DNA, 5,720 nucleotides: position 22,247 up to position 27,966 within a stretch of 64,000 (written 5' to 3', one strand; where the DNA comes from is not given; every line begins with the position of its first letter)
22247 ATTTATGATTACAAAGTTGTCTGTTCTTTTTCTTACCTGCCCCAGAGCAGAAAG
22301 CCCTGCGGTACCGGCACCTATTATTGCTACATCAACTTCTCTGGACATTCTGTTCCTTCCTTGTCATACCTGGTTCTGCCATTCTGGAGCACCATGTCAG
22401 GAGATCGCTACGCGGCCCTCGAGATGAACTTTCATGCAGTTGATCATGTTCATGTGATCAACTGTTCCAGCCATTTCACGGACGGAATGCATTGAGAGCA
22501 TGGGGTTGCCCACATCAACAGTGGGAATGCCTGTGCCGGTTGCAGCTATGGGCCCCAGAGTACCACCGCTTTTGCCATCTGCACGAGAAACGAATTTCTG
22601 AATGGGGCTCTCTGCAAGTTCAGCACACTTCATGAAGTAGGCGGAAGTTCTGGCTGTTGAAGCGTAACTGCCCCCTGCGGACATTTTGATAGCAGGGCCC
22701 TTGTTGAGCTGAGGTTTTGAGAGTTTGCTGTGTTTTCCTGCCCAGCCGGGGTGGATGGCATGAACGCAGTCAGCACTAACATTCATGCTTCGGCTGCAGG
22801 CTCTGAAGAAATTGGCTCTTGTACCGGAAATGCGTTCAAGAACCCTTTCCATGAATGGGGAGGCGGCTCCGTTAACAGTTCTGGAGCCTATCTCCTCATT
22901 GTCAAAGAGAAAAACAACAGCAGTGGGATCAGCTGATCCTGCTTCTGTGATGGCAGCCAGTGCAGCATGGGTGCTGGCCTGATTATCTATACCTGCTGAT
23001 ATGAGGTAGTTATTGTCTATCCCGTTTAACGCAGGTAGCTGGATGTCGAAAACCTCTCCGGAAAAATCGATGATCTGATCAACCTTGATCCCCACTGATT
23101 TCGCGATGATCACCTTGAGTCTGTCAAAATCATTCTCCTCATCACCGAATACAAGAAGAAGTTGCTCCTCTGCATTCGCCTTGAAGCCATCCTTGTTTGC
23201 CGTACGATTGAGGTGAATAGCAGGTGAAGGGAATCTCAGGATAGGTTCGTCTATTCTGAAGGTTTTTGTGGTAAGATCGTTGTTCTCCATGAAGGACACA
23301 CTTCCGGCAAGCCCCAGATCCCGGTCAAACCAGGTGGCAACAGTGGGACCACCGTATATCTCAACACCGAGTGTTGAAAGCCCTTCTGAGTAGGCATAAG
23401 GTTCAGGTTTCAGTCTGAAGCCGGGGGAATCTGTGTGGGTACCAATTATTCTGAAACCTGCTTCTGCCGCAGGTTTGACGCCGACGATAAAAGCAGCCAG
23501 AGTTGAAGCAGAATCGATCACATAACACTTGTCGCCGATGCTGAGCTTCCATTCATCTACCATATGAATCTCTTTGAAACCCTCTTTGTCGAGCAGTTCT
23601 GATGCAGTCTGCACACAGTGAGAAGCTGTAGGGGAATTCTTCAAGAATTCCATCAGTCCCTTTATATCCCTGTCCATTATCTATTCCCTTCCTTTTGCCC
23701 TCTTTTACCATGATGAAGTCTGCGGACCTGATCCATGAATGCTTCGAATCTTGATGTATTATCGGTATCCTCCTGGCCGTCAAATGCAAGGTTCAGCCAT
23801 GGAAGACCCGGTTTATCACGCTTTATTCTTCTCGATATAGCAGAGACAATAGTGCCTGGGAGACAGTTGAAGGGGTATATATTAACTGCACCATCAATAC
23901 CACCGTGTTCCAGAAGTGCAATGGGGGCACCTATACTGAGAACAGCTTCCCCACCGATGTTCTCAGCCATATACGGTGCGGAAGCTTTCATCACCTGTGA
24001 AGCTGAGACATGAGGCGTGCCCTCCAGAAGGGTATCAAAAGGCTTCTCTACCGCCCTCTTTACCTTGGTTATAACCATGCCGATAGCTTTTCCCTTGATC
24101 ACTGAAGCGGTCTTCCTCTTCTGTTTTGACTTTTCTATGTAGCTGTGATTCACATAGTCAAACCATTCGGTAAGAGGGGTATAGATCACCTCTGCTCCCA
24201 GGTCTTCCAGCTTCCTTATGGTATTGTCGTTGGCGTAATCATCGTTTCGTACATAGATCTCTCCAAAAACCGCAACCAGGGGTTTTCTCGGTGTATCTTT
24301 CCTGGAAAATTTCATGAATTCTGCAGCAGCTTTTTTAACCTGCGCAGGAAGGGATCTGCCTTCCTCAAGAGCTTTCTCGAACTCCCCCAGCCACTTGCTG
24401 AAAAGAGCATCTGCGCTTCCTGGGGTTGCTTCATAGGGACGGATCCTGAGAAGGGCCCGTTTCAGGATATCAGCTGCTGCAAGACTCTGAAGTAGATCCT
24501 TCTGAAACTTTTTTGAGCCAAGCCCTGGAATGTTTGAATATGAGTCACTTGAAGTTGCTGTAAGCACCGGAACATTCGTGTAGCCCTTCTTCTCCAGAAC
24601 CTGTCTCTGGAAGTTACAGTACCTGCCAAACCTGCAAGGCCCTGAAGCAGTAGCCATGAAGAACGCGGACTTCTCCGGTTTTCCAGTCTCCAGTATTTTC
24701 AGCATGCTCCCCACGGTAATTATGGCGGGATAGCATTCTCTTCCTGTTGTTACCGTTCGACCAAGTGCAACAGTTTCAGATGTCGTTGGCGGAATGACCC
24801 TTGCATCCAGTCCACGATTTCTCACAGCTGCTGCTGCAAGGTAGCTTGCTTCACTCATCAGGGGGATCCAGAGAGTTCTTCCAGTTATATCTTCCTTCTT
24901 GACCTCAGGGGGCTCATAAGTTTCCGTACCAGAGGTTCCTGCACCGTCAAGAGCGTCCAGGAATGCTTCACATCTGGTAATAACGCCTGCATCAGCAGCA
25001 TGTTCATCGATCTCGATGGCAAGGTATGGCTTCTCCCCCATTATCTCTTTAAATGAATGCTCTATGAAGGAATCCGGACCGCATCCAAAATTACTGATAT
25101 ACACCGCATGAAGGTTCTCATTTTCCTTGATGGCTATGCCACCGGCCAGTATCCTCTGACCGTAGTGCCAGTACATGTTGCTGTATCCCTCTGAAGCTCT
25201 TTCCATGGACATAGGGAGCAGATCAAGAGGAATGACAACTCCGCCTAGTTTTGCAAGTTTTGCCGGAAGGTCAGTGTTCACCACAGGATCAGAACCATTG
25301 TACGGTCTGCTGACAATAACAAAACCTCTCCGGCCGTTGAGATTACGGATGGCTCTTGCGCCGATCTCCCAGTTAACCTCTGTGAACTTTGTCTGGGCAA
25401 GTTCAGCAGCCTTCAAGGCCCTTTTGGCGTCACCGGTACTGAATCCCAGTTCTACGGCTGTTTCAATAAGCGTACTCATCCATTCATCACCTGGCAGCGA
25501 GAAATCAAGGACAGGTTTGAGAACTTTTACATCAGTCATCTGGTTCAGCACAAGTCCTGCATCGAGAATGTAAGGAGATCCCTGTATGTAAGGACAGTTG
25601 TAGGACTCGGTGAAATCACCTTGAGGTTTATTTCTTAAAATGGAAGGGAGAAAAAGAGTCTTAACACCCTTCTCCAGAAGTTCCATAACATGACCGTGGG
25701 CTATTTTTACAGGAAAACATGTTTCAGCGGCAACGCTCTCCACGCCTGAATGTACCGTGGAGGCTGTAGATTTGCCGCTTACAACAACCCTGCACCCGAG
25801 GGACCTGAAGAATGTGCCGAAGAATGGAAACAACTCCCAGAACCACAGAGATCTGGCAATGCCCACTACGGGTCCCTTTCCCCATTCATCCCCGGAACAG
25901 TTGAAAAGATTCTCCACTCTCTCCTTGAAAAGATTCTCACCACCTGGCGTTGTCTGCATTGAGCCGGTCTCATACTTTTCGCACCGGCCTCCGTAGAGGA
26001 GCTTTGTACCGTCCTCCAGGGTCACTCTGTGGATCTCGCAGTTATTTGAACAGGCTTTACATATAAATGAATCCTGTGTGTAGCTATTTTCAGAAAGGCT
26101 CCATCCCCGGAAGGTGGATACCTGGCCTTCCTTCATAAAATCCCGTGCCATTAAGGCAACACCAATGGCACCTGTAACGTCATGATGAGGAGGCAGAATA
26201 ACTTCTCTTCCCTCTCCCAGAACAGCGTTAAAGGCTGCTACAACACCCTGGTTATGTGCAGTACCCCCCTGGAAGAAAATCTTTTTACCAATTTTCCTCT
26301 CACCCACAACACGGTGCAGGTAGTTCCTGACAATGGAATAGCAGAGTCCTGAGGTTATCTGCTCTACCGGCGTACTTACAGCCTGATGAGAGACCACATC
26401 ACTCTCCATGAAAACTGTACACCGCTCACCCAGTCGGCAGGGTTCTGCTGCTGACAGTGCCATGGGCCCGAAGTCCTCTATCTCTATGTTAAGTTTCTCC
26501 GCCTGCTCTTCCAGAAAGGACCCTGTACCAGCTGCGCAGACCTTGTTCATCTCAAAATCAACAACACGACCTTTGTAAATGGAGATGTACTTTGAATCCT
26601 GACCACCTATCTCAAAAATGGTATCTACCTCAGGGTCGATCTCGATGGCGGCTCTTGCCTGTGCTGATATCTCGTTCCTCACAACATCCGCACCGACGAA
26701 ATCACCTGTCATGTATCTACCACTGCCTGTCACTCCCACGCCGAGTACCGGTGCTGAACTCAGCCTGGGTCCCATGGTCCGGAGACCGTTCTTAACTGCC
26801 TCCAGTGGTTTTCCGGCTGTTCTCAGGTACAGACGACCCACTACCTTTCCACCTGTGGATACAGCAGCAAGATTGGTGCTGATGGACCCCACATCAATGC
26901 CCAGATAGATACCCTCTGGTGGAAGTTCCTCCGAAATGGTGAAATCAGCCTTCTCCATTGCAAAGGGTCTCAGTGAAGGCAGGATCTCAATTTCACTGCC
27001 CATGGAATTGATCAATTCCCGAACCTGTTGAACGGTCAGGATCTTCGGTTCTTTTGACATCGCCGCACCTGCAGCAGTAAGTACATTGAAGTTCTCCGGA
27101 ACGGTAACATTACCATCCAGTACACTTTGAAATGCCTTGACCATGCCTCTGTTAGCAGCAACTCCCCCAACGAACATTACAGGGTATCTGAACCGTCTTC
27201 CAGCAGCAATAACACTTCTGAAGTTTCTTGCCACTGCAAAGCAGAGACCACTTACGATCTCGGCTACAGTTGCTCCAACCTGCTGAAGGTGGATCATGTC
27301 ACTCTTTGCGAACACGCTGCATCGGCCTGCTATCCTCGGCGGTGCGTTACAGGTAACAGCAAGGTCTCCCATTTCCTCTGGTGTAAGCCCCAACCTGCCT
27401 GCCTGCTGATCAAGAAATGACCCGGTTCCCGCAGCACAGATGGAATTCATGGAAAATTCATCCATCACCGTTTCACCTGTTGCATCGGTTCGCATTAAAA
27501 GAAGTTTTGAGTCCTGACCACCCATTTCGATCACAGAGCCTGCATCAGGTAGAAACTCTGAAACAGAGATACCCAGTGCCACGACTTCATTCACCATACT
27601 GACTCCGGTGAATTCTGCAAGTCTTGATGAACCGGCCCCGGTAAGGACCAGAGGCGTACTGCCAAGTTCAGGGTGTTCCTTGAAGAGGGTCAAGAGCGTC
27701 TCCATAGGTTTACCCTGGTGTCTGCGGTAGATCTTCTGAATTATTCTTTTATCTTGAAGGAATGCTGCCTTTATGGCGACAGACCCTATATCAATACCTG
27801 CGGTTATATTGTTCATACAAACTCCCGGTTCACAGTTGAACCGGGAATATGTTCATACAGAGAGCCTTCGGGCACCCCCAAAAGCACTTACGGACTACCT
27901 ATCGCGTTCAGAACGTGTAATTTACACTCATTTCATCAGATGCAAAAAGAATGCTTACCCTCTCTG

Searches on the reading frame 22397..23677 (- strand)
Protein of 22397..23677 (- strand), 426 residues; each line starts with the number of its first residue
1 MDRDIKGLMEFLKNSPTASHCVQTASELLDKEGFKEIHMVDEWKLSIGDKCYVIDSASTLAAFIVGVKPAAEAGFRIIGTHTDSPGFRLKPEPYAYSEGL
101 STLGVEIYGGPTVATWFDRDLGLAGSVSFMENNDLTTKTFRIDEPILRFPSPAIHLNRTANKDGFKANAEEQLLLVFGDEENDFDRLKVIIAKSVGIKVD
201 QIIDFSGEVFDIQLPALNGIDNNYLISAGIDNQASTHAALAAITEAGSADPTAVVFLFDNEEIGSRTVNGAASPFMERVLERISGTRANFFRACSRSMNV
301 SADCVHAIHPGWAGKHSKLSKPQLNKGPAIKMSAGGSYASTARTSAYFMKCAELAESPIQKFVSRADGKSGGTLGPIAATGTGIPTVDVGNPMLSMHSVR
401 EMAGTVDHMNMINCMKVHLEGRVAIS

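Call 71: search_protein_families(library=pfam, proteins=[window:22397-23677:-], max_evalue=0.001)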
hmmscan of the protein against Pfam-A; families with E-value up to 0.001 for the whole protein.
window:22397-23677:- (426 aa): 2 families
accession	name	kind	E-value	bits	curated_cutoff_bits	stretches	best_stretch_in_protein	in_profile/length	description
PF02127.20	Peptidase_M18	-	2.6e-113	379.5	24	1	11-415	1-428/432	Aminopeptidase I zinc metalloprotease (M18)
PF05343.19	Peptidase_M42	-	4.8e-08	32.9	23.2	1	299-412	179-290/292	M42 glutamyl aminopeptidase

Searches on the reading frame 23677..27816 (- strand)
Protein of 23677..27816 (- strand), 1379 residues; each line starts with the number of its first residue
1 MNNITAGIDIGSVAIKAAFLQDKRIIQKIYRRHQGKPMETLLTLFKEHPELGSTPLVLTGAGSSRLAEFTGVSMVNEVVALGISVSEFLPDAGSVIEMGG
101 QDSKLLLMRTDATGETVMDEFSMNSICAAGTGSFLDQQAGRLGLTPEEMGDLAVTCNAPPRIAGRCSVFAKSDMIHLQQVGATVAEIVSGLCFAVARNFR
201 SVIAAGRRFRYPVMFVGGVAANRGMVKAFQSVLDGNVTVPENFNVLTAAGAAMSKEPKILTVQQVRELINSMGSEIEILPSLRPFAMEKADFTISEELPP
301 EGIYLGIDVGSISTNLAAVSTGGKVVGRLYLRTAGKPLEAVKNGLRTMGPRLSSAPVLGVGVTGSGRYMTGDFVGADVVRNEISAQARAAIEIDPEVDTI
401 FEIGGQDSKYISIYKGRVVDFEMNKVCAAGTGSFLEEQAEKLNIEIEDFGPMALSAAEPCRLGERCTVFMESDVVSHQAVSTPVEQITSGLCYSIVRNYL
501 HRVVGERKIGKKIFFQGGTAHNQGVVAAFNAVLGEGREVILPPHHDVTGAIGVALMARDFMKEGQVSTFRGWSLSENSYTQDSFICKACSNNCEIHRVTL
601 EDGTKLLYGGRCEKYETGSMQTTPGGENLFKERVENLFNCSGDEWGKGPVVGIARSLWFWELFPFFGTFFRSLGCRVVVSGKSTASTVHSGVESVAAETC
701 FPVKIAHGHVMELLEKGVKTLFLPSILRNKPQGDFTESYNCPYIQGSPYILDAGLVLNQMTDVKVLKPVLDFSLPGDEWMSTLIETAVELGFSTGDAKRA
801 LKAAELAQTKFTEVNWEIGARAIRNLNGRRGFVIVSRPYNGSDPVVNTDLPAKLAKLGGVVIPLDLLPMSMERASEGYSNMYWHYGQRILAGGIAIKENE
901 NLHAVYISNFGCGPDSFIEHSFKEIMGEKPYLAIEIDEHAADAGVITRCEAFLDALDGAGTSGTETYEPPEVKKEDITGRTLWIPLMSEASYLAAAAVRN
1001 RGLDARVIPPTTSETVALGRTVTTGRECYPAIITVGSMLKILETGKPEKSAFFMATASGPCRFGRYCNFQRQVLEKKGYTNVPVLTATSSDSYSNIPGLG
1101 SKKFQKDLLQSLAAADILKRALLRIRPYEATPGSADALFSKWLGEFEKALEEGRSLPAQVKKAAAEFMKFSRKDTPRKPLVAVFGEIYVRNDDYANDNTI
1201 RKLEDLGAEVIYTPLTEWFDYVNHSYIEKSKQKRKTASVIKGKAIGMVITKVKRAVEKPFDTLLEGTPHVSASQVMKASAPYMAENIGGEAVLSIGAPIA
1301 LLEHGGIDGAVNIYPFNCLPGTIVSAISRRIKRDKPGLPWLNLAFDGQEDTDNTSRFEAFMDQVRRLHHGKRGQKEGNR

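Call 71: search_protein_families(library=pfam, proteins=[window:23677-27816:-], max_evalue=0.001)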
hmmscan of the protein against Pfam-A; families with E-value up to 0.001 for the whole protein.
window:23677-27816:- (1379 aa): 2 families
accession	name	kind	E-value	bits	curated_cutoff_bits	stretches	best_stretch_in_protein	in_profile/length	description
PF01869.26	BcrAD_BadFG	-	2.3e-68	231.1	31.5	2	305-557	1-271/271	BadF/BadG/BcrA/BcrD ATPase family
PF09989.15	DUF2229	-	1.3e-62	211.7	29.4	1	651-866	2-217/218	CoA enzyme activase uncharacterised domain (DUF2229)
